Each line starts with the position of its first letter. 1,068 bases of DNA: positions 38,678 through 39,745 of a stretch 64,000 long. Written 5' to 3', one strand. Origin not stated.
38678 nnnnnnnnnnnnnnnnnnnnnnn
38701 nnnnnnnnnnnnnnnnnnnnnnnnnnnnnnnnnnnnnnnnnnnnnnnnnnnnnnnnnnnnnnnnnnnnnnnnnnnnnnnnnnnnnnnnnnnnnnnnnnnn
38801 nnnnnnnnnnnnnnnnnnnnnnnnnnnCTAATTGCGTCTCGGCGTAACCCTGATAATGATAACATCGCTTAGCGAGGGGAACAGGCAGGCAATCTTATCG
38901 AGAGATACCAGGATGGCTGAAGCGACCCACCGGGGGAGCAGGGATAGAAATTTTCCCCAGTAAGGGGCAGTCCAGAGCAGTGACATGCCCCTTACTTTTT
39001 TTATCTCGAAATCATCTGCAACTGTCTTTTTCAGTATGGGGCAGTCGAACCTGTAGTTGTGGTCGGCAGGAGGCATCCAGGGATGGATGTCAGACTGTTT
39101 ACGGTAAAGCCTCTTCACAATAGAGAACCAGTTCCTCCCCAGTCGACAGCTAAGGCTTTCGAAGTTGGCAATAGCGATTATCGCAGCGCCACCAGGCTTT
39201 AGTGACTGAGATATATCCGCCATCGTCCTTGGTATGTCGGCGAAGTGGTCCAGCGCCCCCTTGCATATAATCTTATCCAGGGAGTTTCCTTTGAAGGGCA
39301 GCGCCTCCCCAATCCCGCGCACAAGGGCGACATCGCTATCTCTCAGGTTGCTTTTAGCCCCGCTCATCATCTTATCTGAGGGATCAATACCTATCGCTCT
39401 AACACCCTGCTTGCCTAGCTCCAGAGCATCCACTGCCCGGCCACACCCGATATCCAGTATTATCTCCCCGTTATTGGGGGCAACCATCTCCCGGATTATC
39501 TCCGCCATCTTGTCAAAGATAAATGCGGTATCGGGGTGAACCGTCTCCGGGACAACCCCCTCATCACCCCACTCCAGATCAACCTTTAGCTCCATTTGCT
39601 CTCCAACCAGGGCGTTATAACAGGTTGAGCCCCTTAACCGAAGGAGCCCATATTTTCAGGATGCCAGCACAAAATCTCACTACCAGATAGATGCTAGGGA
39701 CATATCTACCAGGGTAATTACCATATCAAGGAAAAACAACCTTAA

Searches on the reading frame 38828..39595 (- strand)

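Call 30: search_protein_families(library=pfam, proteins=[window:38828-39595:-], max_evalue=0.00001)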
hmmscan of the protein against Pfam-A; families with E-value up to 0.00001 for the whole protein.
window:38828-39595:- (255 aa): 6 families
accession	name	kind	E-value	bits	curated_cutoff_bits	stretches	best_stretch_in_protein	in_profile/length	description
PF08241.18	Methyltransf_11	-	2.6e-18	66.9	21.2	1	47-140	1-95/95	Methyltransferase domain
PF13649.12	Methyltransf_25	-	7.1e-17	62.3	27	1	46-136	1-97/97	Methyltransferase domain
PF13489.12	Methyltransf_23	-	1.2e-14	54.8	27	1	26-159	5-135/164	Methyltransferase domain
PF13847.12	Methyltransf_31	-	6.7e-14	52.2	27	1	42-144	3-113/145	Methyltransferase domain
PF08242.18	Methyltransf_12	-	3e-11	44.3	30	1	47-136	1-96/98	Methyltransferase domain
PF01209.24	Ubie_methyltran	-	7.1e-09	35.8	20.1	1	32-139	37-150/233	ubiE/COQ5 methyltransferase family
